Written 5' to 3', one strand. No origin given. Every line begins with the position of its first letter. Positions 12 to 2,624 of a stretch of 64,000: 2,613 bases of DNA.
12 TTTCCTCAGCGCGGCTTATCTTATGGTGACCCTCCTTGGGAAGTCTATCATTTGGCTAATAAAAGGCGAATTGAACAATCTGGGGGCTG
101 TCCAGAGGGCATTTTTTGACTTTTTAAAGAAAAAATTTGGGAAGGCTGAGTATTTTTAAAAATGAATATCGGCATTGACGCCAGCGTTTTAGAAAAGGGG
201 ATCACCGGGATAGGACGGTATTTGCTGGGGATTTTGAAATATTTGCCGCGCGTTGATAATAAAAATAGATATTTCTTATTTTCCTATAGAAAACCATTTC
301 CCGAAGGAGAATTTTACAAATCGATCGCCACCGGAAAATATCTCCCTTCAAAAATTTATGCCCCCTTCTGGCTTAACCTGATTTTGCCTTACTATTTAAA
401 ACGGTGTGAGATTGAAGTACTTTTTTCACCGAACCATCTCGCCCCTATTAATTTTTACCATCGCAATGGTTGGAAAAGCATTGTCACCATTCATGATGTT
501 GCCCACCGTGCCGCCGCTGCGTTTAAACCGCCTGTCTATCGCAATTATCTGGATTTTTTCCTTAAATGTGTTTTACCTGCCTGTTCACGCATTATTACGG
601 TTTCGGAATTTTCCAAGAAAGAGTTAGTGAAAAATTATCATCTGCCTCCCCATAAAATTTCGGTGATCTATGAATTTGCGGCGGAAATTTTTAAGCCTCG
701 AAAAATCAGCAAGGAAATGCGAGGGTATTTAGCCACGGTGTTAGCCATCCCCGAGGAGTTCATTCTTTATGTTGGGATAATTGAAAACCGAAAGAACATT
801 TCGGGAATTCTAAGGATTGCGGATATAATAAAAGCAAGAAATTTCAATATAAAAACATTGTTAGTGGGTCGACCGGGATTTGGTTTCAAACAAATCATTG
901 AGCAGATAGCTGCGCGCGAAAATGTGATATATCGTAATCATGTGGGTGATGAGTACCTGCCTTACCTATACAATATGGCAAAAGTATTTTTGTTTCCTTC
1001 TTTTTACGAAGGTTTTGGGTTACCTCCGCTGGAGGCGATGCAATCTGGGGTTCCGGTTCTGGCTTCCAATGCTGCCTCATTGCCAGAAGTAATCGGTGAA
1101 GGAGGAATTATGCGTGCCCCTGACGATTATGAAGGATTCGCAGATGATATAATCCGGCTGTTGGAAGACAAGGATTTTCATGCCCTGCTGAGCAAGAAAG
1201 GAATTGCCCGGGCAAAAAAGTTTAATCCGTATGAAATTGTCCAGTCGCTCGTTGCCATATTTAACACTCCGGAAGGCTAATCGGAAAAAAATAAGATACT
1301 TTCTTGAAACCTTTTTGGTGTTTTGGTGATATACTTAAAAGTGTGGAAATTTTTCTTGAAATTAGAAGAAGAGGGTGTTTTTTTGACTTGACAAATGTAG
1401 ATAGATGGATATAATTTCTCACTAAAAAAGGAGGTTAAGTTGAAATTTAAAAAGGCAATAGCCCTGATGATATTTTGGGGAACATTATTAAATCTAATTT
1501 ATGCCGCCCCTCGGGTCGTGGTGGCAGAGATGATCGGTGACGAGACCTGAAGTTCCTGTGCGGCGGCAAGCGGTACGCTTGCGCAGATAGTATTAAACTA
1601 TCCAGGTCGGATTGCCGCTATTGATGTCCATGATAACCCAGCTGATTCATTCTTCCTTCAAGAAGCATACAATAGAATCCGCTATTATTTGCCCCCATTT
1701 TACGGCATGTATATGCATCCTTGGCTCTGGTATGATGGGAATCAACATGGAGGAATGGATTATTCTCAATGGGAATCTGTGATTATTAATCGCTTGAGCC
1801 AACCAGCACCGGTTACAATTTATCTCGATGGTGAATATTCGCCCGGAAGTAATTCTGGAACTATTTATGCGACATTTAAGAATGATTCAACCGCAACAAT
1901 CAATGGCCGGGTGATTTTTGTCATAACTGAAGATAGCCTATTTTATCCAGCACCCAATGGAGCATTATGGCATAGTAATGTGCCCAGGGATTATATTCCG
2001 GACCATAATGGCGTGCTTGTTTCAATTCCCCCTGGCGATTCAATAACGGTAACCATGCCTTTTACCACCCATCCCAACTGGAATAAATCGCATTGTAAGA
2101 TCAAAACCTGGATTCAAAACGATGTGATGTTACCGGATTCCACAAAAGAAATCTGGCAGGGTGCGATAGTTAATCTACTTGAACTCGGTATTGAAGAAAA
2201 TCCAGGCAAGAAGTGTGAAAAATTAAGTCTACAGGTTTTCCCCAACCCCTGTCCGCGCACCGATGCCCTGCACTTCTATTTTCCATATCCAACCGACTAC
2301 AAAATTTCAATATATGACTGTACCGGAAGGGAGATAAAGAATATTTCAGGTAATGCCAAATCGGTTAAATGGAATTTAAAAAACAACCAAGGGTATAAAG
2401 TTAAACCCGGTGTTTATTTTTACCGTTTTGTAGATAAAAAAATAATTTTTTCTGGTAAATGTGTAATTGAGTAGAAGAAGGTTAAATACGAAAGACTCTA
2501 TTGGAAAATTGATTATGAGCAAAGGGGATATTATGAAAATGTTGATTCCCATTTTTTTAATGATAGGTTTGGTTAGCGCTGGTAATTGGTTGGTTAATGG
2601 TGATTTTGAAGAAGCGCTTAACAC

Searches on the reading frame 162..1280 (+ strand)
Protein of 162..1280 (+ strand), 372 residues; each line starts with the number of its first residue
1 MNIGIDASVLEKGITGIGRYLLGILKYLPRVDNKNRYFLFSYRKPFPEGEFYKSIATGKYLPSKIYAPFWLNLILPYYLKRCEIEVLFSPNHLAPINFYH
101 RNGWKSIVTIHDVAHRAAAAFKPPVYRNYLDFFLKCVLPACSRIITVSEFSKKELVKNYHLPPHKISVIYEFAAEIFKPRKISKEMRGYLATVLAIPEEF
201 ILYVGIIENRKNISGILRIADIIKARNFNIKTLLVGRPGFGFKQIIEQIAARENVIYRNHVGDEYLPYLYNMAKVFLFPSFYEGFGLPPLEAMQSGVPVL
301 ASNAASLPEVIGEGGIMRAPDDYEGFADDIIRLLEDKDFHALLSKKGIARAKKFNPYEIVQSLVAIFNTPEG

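Call 65: find_encoding_contigs(protein=window:162-1280:+, flank=10000, max_places=6)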
Protein window:162-1280:+ (372 aa): 1 contig read that carries it; 1 place shown.
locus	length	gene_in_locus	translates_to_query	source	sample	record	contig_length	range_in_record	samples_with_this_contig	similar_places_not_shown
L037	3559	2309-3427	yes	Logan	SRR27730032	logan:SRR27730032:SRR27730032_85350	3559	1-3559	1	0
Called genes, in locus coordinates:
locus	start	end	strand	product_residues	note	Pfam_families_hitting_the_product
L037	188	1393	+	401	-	PF00534:Glycos_transf_1, PF13692:Glyco_trans_1_4, PF13524:Glyco_trans_1_2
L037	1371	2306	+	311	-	PF00535:Glycos_transf_2, PF13641:Glyco_tranf_2_3, PF13632:Glyco_trans_2_3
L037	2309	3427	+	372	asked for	PF13439:Glyco_transf_4, PF00534:Glycos_transf_1, PF13692:Glyco_trans_1_4, PF20706:GT4-conflict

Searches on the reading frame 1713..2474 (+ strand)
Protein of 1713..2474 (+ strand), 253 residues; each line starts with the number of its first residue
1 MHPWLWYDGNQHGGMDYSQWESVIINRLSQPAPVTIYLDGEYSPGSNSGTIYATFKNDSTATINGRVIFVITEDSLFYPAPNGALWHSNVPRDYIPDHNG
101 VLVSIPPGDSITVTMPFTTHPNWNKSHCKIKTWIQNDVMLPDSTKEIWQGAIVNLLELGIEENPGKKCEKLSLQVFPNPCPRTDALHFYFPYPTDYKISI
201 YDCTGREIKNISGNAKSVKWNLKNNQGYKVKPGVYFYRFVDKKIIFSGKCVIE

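Call 78: find_encoding_contigs(protein=window:1713-2474:+, flank=10000, max_places=6)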
Protein window:1713-2474:+ (253 aa): 2 contigs read that carry it; 2 places shown.
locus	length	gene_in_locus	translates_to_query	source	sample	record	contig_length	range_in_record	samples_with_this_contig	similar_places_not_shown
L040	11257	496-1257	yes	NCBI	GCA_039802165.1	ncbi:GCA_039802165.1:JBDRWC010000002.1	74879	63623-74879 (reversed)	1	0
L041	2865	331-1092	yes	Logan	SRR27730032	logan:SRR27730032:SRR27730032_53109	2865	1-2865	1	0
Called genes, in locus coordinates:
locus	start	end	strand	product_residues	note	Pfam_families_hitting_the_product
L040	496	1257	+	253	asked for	PF18962:Por_Secre_tail (weak)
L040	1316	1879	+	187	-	-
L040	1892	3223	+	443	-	PF18962:Por_Secre_tail, PF13860:FlgD_ig (faint)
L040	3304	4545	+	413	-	-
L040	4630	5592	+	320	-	PF14870:PSII_BNR (weak), PF15902:Sortilin-Vps10 (faint), PF25852:DUF6242_C (weak), PF18962:Por_Secre_tail (weak), PF13860:FlgD_ig (faint)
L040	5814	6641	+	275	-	PF11551:Omp28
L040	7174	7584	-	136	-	PF12773:DZR (faint)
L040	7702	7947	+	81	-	-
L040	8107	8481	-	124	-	PF01641:SelR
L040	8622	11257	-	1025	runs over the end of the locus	PF00873:ACR_tran, PF03176:MMPL (weak)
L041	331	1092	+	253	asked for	PF18962:Por_Secre_tail (weak)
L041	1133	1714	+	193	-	-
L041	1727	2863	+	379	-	?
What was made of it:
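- Tried and rejected: More sequence: look-ups meant to extend the sequence beyond the left end of the window gave nothing new (calls 65, 78).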
